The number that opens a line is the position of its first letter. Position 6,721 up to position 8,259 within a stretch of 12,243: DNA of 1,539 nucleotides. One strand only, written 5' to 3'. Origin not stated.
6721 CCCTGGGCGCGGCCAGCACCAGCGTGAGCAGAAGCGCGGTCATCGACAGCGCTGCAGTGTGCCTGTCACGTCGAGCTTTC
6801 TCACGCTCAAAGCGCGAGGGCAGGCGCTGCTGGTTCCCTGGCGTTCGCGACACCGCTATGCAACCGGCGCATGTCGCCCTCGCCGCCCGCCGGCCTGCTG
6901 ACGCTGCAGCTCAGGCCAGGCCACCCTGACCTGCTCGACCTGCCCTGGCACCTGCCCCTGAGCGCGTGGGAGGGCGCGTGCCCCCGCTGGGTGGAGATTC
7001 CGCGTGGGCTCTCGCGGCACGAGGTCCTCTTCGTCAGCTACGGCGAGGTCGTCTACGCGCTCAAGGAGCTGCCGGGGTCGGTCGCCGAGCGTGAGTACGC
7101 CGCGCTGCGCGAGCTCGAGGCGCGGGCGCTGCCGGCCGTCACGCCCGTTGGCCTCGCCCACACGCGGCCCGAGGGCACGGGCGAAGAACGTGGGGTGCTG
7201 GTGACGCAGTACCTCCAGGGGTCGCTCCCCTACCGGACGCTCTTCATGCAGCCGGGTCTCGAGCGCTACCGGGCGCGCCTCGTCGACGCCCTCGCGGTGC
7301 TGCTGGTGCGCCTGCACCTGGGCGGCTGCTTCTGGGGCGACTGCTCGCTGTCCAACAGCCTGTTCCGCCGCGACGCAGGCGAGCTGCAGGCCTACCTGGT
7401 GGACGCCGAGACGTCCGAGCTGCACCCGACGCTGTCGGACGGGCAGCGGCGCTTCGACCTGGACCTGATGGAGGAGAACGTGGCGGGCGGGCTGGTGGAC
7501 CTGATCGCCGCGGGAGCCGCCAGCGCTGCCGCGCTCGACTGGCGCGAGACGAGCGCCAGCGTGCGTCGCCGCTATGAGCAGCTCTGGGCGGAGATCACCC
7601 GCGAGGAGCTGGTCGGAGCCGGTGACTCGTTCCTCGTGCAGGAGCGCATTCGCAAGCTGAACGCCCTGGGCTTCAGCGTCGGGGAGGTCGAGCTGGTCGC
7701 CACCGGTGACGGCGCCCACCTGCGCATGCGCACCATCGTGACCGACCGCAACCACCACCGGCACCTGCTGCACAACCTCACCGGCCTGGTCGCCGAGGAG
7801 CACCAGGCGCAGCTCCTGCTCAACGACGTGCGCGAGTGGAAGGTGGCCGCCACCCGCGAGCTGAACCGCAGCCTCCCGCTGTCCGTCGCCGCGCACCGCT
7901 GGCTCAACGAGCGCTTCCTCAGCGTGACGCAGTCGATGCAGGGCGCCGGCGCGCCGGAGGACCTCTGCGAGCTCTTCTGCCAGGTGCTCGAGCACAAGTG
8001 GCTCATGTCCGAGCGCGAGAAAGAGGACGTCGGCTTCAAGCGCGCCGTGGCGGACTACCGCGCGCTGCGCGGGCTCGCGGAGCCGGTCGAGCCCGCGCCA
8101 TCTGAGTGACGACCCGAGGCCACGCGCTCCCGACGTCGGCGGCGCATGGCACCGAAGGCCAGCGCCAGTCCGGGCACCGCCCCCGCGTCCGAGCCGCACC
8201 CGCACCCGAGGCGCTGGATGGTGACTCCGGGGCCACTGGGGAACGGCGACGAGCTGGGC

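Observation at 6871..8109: Stand-alone atypical kinase-fold protein divergent from the ECF sigma operon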

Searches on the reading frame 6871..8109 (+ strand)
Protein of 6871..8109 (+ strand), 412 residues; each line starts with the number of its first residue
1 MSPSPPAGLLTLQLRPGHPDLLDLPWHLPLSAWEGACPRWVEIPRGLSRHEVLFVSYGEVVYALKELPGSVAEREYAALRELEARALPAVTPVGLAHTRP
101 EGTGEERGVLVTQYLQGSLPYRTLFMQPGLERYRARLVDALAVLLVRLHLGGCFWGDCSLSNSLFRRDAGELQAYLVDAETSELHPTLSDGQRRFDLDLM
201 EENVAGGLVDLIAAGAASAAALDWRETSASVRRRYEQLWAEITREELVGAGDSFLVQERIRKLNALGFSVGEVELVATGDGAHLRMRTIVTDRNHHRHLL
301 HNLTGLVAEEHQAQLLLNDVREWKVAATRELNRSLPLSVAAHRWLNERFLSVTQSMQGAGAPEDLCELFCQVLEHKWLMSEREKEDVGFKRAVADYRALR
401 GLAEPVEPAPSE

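Call 5: search_protein_families(library=pfam, proteins=[window:6871-8109:+], max_evalue=1)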
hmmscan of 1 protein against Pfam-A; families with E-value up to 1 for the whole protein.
window:6871-8109:+ (412 aa): 2 families
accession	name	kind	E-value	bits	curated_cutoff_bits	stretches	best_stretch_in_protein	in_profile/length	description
PF13224.11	DUF4032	-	1.2e-48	165.5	23.8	1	237-397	1-159/163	Domain of unknown function (DUF4032)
PF06293.20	Kdo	-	1.8e-08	34.5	21.3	1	63-202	50-188/207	Lipopolysaccharide kinase (Kdo/WaaP) family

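Call 6: search_protein_families(library=ncbifam, proteins=[window:6871-8109:+], max_evalue=1)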
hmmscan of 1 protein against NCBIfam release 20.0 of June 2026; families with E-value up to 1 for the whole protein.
window:6871-8109:+ (412 aa): 2 families
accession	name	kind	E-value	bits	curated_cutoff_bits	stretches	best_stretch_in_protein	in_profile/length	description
NF011703.0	PRK15123.1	equivalog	0.021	13.7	170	1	67-197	70-207/268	lipopolysaccharide core heptose(I) kinase RfaP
NF011463.0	PRK14879.1-4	equivalog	0.056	12.8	188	1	81-186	66-164/237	Kae1-associated kinase Bud32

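Call 10: search_solved_structures(query=window:6871-8109:+, max_evalue=10, show_alignments=2)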
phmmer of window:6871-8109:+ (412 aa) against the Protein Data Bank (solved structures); distinct sequences matched with E-value up to 10: 1.
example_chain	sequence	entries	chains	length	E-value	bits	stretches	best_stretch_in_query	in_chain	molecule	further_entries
8k20_B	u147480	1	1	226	0.62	12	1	110-198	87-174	non-specific serine/threonine protein kinase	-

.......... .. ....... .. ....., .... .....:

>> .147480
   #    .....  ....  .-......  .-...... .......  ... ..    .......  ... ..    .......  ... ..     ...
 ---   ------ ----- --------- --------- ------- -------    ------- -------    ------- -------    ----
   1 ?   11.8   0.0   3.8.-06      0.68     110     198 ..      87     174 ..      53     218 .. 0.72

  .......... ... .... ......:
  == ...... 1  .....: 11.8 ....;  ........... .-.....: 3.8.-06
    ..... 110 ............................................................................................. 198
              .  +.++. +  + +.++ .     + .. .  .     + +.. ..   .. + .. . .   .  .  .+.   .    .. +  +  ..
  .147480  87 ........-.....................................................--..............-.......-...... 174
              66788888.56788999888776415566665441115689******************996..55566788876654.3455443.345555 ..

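Call 11: find_homologous_proteins(query=window:6871-8109:+, max_evalue=0.001)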
Query window:6871-8109:+ (412 aa): 7992 proteins with E <= 0.001 among 8000 candidates; the best 120 are listed.
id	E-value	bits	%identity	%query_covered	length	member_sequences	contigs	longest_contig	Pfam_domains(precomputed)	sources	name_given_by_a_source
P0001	1.2e-253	859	93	100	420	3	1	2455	PF06293.21,PF13224.12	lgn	-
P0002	1.9e-238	809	89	98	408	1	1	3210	PF06293.21,PF13224.12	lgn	-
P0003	5.2e-224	762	86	97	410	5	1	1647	PF06293.21,PF13224.12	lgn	-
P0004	1.3e-211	721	81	97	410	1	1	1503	PF06293.21,PF13224.12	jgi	-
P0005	1.8e-181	621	73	95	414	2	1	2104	PF06293.21,PF13224.12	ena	-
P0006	2.6e-180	618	70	95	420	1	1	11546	PF06293.21,PF13224.12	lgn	-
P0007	2.2e-178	611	70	97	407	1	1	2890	PF06293.21,PF13224.12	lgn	-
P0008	5.8e-177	607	69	98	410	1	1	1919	PF06293.21,PF13224.12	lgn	-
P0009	1.1e-175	602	68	97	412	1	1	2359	PF06293.21,PF13224.12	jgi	-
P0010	1.7e-173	595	68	96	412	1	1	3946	PF06293.21,PF13224.12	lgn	-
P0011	4.1e-173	594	68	98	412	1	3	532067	PF06293.21,PF13224.12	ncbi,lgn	-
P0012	2.7e-168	578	67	96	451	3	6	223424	PF06293.21,PF13224.12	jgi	jgi:hypothetical protein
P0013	9.5e-167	573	64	99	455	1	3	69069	PF06293.21,PF13224.12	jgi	jgi:hypothetical protein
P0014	3.2e-166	571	65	98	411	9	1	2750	PF06293.21,PF13224.12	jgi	jgi:hypothetical protein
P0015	4.1e-166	571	65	97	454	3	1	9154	PF06293.21,PF13224.12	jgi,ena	-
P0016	4.4e-166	571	66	96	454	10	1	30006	PF06293.21,PF13224.12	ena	-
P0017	5.9e-166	570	66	96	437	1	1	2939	PF06293.21,PF13224.12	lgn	-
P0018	2.3e-165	568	64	96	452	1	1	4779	PF06293.21,PF13224.12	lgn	-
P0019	4.2e-165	568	64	98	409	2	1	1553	PF06293.21,PF13224.12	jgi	-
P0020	8.6e-165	567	64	99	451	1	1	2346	PF06293.21,PF13224.12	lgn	-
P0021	2.8e-164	565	65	96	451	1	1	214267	PF06293.21,PF13224.12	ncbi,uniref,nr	ncbi:DUF4032 domain-containing protein [Hyalangium gracile]|uniref:DUF4032 domain-containing protein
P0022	4.7e-164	564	65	95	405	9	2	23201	PF06293.21,PF13224.12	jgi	jgi:hypothetical protein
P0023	5.2e-164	564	62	99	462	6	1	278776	PF06293.21,PF13224.12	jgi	jgi:hypothetical protein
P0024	8.1e-164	563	63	99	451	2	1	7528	PF06293.21,PF13224.12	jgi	jgi:Domain of unknown function (DUF4032)/Lipopolysaccharide kinase (Kdo/WaaP) family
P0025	1.1e-163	563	63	99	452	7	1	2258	PF06293.21,PF13224.12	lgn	-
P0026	3.3e-163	561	65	96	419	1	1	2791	PF06293.21,PF13224.12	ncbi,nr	ncbi:MAG TPA: DUF4032 domain-containing protein [Myxococcales bacterium]|nr:DUF4032 domain-containin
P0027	3.3e-163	561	65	96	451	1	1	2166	PF06293.21,PF13224.12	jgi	jgi:hypothetical protein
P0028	4.0e-163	561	65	96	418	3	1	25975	PF06293.21,PF13224.12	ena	-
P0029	4.8e-163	561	64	96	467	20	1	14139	PF06293.21,PF13224.12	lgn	-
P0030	6.0e-163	560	65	96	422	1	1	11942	PF06293.21,PF13224.12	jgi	jgi:hypothetical protein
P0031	8.5e-163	560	65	96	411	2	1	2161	PF06293.21,PF13224.12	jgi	jgi:tRNA A-37 threonylcarbamoyl transferase component Bud32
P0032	1.0e-162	560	65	96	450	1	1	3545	PF06293.21,PF13224.12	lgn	-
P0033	1.7e-162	559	64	96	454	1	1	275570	PF06293.21,PF13224.12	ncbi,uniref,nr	ncbi:DUF4032 domain-containing protein [Hyalangium versicolor]|uniref:DUF4032 domain-containing prot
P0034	2.6e-162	558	65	96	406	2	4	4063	PF06293.21,PF13224.12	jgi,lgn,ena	-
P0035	2.8e-162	558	64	96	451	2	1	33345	PF06293.21,PF13224.12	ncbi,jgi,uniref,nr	ncbi:DUF4032 domain-containing protein [Hyalangium sp.]|uniref:DUF4032 domain-containing protein n=1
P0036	5.0e-162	557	63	96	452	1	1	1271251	PF06293.21,PF13224.12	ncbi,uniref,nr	ncbi:DUF4032 domain-containing protein [Hyalangium rubrum]|uniref:DUF4032 domain-containing protein 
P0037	1.3e-161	556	64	96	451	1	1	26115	PF06293.21,PF13224.12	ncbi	-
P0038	1.4e-161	556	67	96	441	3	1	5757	PF06293.21,PF13224.12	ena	-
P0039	6.8e-161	554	64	96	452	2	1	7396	PF06293.21,PF13224.12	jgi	-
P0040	1.0e-160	553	64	96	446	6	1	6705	PF06293.21,PF13224.12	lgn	-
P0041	1.0e-160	553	62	99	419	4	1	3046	PF06293.21,PF13224.12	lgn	-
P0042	1.1e-160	553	63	96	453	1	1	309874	PF06293.21,PF13224.12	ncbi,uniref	ncbi:MAG: DUF4032 domain-containing protein [Hyalangium sp.]|uniref:DUF4032 domain-containing protei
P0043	1.1e-160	553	61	99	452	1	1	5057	PF06293.21,PF13224.12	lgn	-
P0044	1.1e-160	553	66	96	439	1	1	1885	PF06293.21,PF13224.12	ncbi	-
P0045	1.4e-160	553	66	96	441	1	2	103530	PF06293.21,PF13224.12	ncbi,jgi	jgi:hypothetical protein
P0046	1.4e-160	553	65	96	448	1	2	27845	PF06293.21,PF13224.12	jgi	jgi:hypothetical protein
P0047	1.8e-160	552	65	96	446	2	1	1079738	PF06293.21,PF13224.12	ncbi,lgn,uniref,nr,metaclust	ncbi:Lipopolysaccharide kinase (Kdo/WaaP) family protein [Stigmatella aurantiaca]|uniref:Lipopolysac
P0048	2.7e-160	552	64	96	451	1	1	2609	PF06293.21,PF13224.12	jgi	jgi:hypothetical protein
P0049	3.4e-160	551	66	96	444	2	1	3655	PF06293.21,PF13224.12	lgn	-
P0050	1.5e-159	549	66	96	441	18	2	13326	PF06293.21,PF13224.12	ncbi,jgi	jgi:hypothetical protein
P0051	2.3e-159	549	66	96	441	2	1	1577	PF06293.21,PF13224.12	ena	-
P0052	6.0e-159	547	66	96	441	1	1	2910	PF06293.21,PF13224.12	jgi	jgi:hypothetical protein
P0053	6.3e-159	547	64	98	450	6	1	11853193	PF06293.21,PF13224.12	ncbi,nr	ncbi:DUF4032 domain-containing protein [Cystobacter fuscus]|nr:DUF4032 domain-containing protein [Cy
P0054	9.8e-159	547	63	99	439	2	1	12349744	PF06293.21,PF13224.12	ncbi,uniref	ncbi:DUF4032 domain-containing protein [Cystobacter fuscus]|uniref:DUF4032 domain-containing protein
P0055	1.1e-158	546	63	99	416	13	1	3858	PF06293.21,PF13224.12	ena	-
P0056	1.2e-158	546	66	96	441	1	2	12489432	PF13224.12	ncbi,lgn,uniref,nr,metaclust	ncbi:uncharacterized protein DUF4032 [Archangium gephyra]|uniref:Chromosome segregation ATPase n=1 T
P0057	1.4e-158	546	64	99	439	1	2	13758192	PF06293.21,PF13224.12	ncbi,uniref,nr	ncbi:DUF4032 domain-containing protein [Archangium lansingense]|uniref:DUF4032 domain-containing pro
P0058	2.8e-158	545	65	96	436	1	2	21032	PF06293.21,PF13224.12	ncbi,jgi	jgi:hypothetical protein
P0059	3.5e-158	545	66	95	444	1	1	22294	PF13224.12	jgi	jgi:hypothetical protein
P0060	3.5e-158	545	64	98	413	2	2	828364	PF06293.21,PF13224.12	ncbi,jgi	jgi:tRNA A-37 threonylcarbamoyl transferase component Bud32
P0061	3.7e-158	545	63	99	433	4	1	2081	PF06293.21,PF13224.12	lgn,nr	nr:DUF4032 domain-containing protein [Cystobacter ferrugineus]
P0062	5.8e-158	544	65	97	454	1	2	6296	PF06293.21,PF13224.12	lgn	-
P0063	8.5e-158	543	64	96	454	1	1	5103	PF06293.21,PF13224.12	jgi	jgi:hypothetical protein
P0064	1.2e-157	543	66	96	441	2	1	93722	PF06293.21,PF13224.12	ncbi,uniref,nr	ncbi:MAG TPA: DUF4032 domain-containing protein [Archangium sp.]|uniref:DUF4032 domain-containing pr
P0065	1.2e-157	543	64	96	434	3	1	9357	PF06293.21,PF13224.12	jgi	jgi:hypothetical protein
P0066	1.6e-157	543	65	95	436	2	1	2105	PF06293.21,PF13224.12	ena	-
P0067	2.7e-157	542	65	95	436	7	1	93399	PF06293.21,PF13224.12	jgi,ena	-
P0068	2.8e-157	542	64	96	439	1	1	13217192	PF06293.21,PF13224.12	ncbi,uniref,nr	ncbi:DUF4032 domain-containing protein [Archangium minus]|uniref:DUF4032 domain-containing protein n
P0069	3.1e-157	542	65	96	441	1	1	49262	PF06293.21,PF13224.12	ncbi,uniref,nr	ncbi:DUF4032 domain-containing protein [Archangium sp.]|uniref:DUF4032 domain-containing protein n=1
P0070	3.1e-157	542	64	96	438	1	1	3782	PF06293.21,PF13224.12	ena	-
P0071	3.1e-157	542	65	96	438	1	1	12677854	PF06293.21,PF13224.12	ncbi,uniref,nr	ncbi:DUF4032 domain-containing protein [Archangium violaceum]|uniref:DUF4032 domain-containing prote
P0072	4.5e-157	541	65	96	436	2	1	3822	PF06293.21,PF13224.12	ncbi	-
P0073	5.3e-157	541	63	98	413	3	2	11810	PF06293.21,PF13224.12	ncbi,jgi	jgi:tRNA A-37 threonylcarbamoyl transferase component Bud32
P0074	5.9e-157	541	64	98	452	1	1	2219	PF06293.21,PF13224.12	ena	-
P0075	6.4e-157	541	64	96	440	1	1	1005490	PF06293.21,PF13224.12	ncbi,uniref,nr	ncbi:DUF4032 domain-containing protein [Vitiosangium sp. GDMCC 1.1324]|uniref:DUF4032 domain-contain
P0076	4.5e-156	538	64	96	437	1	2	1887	PF06293.21,PF13224.12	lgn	-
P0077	4.6e-156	538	65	96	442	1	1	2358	PF06293.21,PF13224.12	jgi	jgi:hypothetical protein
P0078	6.0e-156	537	65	96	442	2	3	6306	PF06293.21,PF13224.12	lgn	-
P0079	2.1e-155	536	61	98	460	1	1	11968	PF06293.21,PF13224.12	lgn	-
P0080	2.9e-155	535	64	95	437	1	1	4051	PF06293.21,PF13224.12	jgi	jgi:hypothetical protein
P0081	4.2e-155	535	65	95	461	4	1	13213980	PF06293.21,PF13224.12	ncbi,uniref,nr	ncbi:DUF4032 domain-containing protein [Archangium violaceum]|uniref:DUF4032 domain-containing prote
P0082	1.6e-154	533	63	96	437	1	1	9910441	PF06293.21,PF13224.12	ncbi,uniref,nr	ncbi:DUF4032 domain-containing protein [Melittangium boletus]|uniref:Chromosome segregation ATPase n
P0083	1.7e-154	533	64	93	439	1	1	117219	PF06293.21,PF13224.12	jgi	jgi:hypothetical protein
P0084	1.9e-154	532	63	95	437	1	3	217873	PF06293.21,PF13224.12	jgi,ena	-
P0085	3.0e-154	532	62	95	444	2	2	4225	PF06293.21,PF13224.12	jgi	-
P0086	3.3e-154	532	65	95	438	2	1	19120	PF13224.12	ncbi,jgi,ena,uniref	ncbi:MAG TPA: DUF4032 domain-containing protein [Archangium sp.]|jgi:hypothetical protein|uniref:DUF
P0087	1.6e-153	529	63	96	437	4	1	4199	PF06293.21,PF13224.12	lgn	-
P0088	1.9e-153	529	62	96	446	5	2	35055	PF06293.21,PF13224.12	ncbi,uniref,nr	ncbi:DUF4032 domain-containing protein [Corallococcus praedator]|uniref:DUF4032 domain-containing pr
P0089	3.7e-153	528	63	96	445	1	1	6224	PF06293.21,PF13224.12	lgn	-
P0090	4.1e-152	525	63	94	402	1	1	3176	PF06293.21,PF13224.12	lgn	-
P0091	4.7e-152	525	61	96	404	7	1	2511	PF06293.21,PF13224.12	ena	-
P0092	8.5e-152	524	61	98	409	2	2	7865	PF06293.21,PF13224.12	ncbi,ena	-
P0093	1.2e-151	523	63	96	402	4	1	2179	PF06293.21,PF13224.12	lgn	-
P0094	3.0e-151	522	62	96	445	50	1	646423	PF06293.21,PF13224.12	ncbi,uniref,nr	ncbi:DUF4032 domain-containing protein [Corallococcus sp. Z5C101001]|uniref:DUF4032 domain-containin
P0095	4.4e-151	521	62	94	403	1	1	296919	PF06293.21,PF13224.12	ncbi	-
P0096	1.7e-150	519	63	95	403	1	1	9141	PF06293.21,PF13224.12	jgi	jgi:hypothetical protein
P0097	2.2e-150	519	62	98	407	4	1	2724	PF06293.21,PF13224.12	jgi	jgi:hypothetical protein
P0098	2.7e-150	519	61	95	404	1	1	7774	PF06293.21,PF13224.12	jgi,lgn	-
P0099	3.5e-150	518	62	96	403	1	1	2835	PF06293.21,PF13224.12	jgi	jgi:hypothetical protein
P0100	4.5e-150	518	60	98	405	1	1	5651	PF06293.21,PF13224.12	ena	-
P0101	1.7e-149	516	60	98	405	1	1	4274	PF06293.21,PF13224.12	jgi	jgi:hypothetical protein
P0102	1.9e-149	516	61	98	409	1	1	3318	PF06293.21,PF13224.12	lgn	-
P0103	3.2e-149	515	62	96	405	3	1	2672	PF06293.21,PF13224.12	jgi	jgi:hypothetical protein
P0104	4.2e-149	515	63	94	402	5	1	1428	PF06293.21,PF13224.12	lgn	-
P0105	4.2e-149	515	62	94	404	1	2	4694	PF06293.21,PF13224.12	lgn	-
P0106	6.3e-149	514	60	96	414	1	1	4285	PF06293.21,PF13224.12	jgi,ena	-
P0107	7.8e-149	514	60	98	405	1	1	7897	PF06293.21,PF13224.12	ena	-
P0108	8.4e-149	514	62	95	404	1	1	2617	PF06293.21,PF13224.12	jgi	jgi:tRNA A-37 threonylcarbamoyl transferase component Bud32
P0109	1.0e-148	514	61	96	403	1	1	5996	PF06293.21,PF13224.12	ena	-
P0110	1.1e-148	513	61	95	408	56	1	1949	PF06293.21,PF13224.12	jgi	-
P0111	1.2e-148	513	61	97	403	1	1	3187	PF06293.21,PF13224.12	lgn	-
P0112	2.2e-148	513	61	96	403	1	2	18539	PF06293.21,PF13224.12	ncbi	-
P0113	2.3e-148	512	61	96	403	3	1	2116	PF06293.21,PF13224.12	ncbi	-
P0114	2.7e-148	512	60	98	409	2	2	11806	PF06293.21,PF13224.12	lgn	-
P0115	4.2e-148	512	61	96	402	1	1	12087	PF06293.21,PF13224.12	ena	-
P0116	1.0e-147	510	59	96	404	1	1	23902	PF06293.21,PF13224.12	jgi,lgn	jgi:tRNA A-37 threonylcarbamoyl transferase component Bud32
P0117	1.0e-147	510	60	96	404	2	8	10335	PF06293.21,PF13224.12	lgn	-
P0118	1.2e-147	510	60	96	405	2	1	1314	PF06293.21,PF13224.12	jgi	jgi:hypothetical protein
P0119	1.2e-147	510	59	95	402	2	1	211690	PF06293.21,PF13224.12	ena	-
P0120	1.5e-147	510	60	97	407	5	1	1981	PF06293.21,PF13224.12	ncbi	-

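Call 14: find_encoding_contigs(protein=P0011, flank=8000, max_places=3)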
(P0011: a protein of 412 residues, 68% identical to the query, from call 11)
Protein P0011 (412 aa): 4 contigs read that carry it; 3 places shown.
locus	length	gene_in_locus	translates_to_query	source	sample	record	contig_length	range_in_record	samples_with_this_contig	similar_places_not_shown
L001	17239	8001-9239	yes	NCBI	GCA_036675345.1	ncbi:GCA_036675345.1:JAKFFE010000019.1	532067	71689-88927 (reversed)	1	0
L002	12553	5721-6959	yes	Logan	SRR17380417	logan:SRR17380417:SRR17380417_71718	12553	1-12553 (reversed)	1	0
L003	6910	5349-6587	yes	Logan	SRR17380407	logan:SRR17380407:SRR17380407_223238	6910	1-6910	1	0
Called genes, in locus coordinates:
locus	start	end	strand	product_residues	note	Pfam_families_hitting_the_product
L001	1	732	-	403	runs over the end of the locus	PF00364:Biotin_lipoyl, PF02817:E3_binding, PF00198:2-oxoacid_dh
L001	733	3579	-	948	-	PF16078:2-oxogl_dehyd_N, PF00676:E1_dh, PF02779:Transket_pyr, PF16870:OxoGdeHyase_C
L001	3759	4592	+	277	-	PF00106:adh_short, PF13561:adh_short_C2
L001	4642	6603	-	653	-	PF17957:Big_7 (weak)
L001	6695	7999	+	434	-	PF08308:PEGA (weak)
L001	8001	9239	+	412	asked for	PF06293:Kdo, PF13224:DUF4032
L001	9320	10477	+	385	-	PF01702:TGT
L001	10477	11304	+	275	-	PF05430:Methyltransf_30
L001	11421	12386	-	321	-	PF13338:AbiEi_4, PF18741:MTES_1575 (faint)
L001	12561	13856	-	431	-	-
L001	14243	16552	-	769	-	PF02861:Clp_N, PF13191:AAA_16 (faint), PF00004:AAA, PF17871:AAA_lid_9, PF00004:AAA, PF07724:AAA_2, PF07728:AAA_5, PF10431:ClpB_D2-small, +9 more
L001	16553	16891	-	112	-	PF02617:ClpS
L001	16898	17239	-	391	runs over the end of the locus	PF04339:FemAB_like, PF13480:Acetyltransf_6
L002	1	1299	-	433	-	?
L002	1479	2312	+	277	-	PF00106:adh_short, PF13561:adh_short_C2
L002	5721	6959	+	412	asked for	PF06293:Kdo, PF13224:DUF4032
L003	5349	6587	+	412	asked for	PF06293:Kdo, PF13224:DUF4032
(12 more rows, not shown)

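Call 15: find_encoding_contigs(protein=P0053, flank=8000, max_places=2)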
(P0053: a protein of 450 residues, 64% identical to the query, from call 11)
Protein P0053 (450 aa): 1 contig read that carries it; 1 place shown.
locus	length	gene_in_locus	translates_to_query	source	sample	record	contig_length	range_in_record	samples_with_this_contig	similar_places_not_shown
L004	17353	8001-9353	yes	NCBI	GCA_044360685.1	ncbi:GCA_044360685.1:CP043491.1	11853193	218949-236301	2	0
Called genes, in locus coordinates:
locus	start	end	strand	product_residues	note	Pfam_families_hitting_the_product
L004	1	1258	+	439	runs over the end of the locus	PF10290:YJL171C_Tos1_N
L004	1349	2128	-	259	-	PF02522:Antibiotic_NAT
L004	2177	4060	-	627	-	PF00150:Cellulase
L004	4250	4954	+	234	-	PF01965:DJ-1_PfpI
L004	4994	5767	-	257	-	PF05685:Uma2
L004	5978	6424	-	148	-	-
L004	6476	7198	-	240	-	PF01555:N6_N4_Mtase (faint)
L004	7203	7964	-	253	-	PF00106:adh_short, PF08659:KR, PF13561:adh_short_C2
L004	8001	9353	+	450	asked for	PF06293:Kdo (weak), PF13224:DUF4032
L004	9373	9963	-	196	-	PF12804:NTP_transf_3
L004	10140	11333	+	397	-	PF02625:XdhC_CoxI, PF13478:XdhC_C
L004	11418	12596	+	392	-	PF00069:Pkinase, PF07714:PK_Tyr_Ser-Thr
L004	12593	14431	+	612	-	PF00069:Pkinase, PF07714:PK_Tyr_Ser-Thr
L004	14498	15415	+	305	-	PF09544:DUF2381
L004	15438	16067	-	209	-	-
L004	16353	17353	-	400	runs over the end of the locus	PF05076:SUFU (faint)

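Call 17: search_dna_similar(query=window:6871-8109:+, collection=plasmids, mode=protein, max_rows=10)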
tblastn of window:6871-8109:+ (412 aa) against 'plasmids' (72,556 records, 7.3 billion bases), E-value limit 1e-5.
Records with a match: 6; places in all: 6; records where one place covers at least 80% of the query: 5.
Best place of each record, by identity: <60% 6.
By first word of the organism name: Streptomyces 2; Arthrobacter 2; Nonomuraea 1; Actinomyces 1.
By predicted mobility (MOB-suite, as given by PLSDB): non-mobilizable 6.
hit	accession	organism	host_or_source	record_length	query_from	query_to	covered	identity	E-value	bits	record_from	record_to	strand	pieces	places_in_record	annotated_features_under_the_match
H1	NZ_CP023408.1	Streptomyces fungicidicus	Pig,cell culture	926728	41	396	86%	45.3%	6e-58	211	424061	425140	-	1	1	DUF4032 domain-containing protein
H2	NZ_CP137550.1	Streptomyces sp. N50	Selaginella tamariscina,cell ...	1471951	41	396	86%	44.7%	8e-58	211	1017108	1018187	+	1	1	record has no annotation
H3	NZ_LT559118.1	Nonomuraea gerenzanensis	-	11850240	33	396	88%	42.9%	3e-50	189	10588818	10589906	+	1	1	none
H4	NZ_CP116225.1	Actinomyces oris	Homo sapiens,Cell culture,oral cavity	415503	33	398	89%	42.4%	3e-53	198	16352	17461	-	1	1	DUF4032 domain-containing protein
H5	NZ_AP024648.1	Arthrobacter sp. StoSoilB13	-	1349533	33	396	88%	41.1%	4e-43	201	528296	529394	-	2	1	record has no annotation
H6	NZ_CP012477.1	Arthrobacter sp. ERGS1:01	single,stream water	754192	109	396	70%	42.9%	5e-45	174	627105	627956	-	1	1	none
